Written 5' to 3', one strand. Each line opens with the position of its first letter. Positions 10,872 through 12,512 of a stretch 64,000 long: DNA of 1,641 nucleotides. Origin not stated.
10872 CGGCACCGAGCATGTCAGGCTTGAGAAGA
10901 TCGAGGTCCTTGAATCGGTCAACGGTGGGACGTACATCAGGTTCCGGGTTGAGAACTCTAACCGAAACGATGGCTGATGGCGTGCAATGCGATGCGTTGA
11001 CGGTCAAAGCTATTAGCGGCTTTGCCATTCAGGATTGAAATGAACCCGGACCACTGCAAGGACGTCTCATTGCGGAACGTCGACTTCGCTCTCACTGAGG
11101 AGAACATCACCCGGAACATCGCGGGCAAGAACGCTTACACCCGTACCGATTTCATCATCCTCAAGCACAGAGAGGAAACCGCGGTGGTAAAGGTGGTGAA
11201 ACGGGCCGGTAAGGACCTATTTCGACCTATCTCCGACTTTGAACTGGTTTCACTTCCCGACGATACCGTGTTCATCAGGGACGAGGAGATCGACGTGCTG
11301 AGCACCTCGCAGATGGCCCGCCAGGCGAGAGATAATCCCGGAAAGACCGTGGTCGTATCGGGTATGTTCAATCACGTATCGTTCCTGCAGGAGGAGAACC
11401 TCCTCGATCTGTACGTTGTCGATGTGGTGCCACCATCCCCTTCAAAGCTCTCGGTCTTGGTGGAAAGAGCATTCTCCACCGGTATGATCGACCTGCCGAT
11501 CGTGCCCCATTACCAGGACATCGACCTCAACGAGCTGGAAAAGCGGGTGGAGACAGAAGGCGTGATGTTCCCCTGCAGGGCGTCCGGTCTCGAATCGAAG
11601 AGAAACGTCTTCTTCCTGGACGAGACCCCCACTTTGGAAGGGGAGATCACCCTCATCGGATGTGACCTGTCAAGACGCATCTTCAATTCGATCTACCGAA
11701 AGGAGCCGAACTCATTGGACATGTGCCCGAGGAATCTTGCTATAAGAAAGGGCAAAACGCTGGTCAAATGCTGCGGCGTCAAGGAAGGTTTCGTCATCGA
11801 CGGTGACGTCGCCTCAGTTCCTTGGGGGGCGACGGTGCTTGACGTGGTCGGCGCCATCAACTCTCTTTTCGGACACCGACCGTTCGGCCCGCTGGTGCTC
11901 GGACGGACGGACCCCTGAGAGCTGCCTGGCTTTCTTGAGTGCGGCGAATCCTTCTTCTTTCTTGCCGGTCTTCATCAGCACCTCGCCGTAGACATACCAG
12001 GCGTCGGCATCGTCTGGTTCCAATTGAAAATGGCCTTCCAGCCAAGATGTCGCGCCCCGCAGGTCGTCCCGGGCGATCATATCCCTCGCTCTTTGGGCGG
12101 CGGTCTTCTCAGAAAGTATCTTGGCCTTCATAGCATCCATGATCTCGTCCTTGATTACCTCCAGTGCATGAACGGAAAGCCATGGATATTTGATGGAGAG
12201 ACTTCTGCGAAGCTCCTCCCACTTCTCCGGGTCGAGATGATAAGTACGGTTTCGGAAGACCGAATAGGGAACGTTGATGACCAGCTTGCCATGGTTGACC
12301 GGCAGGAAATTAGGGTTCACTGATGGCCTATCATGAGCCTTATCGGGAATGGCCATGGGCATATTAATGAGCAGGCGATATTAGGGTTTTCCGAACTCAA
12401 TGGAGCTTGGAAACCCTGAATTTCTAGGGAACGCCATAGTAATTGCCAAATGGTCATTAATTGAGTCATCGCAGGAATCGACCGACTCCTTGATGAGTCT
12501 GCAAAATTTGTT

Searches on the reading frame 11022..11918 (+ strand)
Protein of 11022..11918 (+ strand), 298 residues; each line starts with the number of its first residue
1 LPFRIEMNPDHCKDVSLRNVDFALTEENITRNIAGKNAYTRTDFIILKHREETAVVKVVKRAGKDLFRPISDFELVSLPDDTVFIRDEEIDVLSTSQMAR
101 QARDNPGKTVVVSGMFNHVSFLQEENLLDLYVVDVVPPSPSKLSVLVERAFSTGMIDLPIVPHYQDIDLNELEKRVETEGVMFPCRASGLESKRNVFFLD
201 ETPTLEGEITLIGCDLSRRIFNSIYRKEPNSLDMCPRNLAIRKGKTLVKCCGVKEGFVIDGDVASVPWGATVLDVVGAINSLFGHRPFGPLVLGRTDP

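Call 3: search_protein_families(library=pfam, proteins=[window:11022-11918:+], max_evalue=0.1)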
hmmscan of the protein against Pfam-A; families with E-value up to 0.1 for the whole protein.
window:11022-11918:+ (298 aa): 1 family
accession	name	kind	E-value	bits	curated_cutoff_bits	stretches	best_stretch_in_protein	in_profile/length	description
PF24830.1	DUF7714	-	3e-64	217.3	25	1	9-283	4-277/280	Family of unknown function (DUF7714)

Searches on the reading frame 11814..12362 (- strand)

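Call 3: search_protein_families(library=pfam, proteins=[window:11814-12362:-], max_evalue=0.1)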
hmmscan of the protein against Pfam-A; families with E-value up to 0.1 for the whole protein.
window:11814-12362:- (182 aa): 9 families
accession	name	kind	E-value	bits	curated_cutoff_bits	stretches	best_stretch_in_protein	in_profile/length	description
PF23914.1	TPR_CcmH_CycH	-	3.3e-06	27.4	42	1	82-149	14-80/158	Cytochrome c-type biogenesis protein H TPR domain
PF13428.12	TPR_14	-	0.00075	20.4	23.5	1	89-127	5-43/44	Tetratricopeptide repeat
PF13432.12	TPR_16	-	0.0021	18.9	32.7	1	112-148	27-60/65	Tetratricopeptide repeat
PF14559.12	TPR_19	-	0.0032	18.2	25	1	96-143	2-49/68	Tetratricopeptide repeat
PF12895.13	ANAPC3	-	0.0046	17.7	27.2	1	100-145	38-82/82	Anaphase-promoting complex, cyclosome, subunit 3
PF07719.23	TPR_2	-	0.0046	17.4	27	1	119-148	1-30/34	Tetratricopeptide repeat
PF13181.12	TPR_8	-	0.013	16.1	25.7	1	119-145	1-27/34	Tetratricopeptide repeat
PF13431.12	TPR_17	-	0.025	15.3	24.4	1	114-137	8-31/34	Tetratricopeptide repeat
PF13371.12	TPR_9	-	0.076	13.5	35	0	96-150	6-60/73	Tetratricopeptide repeat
